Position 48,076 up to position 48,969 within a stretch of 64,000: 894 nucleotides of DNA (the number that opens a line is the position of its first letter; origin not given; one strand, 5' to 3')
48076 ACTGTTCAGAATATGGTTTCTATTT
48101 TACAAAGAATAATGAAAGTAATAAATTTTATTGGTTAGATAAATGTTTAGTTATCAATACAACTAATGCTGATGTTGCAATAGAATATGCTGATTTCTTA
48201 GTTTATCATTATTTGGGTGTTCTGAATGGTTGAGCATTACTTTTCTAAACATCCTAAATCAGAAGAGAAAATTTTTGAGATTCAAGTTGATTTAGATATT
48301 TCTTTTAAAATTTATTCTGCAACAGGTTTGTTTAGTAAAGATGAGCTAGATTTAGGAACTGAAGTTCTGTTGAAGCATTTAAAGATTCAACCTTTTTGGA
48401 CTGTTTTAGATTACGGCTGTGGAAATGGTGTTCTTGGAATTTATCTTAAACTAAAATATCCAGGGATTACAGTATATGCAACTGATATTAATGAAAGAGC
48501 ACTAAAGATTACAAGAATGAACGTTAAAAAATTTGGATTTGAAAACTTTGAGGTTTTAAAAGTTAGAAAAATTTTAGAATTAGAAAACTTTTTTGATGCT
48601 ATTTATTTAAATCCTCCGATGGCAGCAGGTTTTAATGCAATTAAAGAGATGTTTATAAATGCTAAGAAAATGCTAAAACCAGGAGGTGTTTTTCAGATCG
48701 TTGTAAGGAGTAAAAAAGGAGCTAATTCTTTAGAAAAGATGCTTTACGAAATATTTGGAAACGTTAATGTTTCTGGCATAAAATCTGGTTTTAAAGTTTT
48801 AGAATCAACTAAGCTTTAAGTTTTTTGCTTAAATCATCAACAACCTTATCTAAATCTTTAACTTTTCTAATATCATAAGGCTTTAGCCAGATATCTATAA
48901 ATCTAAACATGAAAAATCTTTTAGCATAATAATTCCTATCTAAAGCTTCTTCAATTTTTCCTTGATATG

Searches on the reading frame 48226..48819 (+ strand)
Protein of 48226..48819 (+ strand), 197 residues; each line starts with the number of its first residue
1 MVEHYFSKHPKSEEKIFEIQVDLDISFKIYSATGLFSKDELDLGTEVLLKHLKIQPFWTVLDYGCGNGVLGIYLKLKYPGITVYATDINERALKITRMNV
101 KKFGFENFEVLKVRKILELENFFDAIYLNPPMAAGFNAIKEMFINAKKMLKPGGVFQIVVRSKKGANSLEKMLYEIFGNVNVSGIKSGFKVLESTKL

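Call 36: search_protein_families(library=pfam, proteins=[window:48226-48819:+], max_evalue=0.001)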
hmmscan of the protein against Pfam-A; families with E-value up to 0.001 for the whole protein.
window:48226-48819:+ (197 aa): 14 families
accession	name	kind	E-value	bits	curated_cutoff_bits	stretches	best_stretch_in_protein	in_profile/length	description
PF05175.20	MTS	-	5.6e-37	127.4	23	1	27-192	2-169/170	Methyltransferase small domain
PF13847.12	Methyltransf_31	-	2.2e-13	50.6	27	1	59-158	6-109/145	Methyltransferase domain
PF13649.12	Methyltransf_25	-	2.9e-11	44.4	27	1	60-154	1-97/97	Methyltransferase domain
PF08242.18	Methyltransf_12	-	1.6e-10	42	30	1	61-156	1-98/98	Methyltransferase domain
PF06325.19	PrmA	-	9.6e-09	35.6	22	1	54-157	159-257/296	Ribosomal protein L11 methyltransferase (PrmA)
PF08241.18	Methyltransf_11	-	1.4e-08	35.7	21.2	1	61-156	1-93/95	Methyltransferase domain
PF13489.12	Methyltransf_23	-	2.7e-06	27.6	27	1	59-161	25-119/164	Methyltransferase domain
PF03602.21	Cons_hypoth95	-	4.7e-06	26.8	24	1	59-163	44-155/182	Conserved hypothetical protein 95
PF02353.26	CMAS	-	1.4e-05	25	27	1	46-159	52-165/273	Mycolic acid cyclopropane synthetase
PF10294.15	Methyltransf_16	-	3.1e-05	24.2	21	1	58-102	48-91/174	Lysine methyltransferase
PF01209.24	Ubie_methyltran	-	5.2e-05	23.1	20.1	1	59-177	50-169/233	ubiE/COQ5 methyltransferase family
PF12847.13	Methyltransf_18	-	0.00049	20.6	27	1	58-108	16-66/151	Methyltransferase domain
PF03848.20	TehB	-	0.0006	19.7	20.4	0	57-159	31-133/193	Tellurite resistance protein TehB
PF01728.25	FtsJ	-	0.00092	19.6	24.1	0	51-182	15-161/181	FtsJ-like methyltransferase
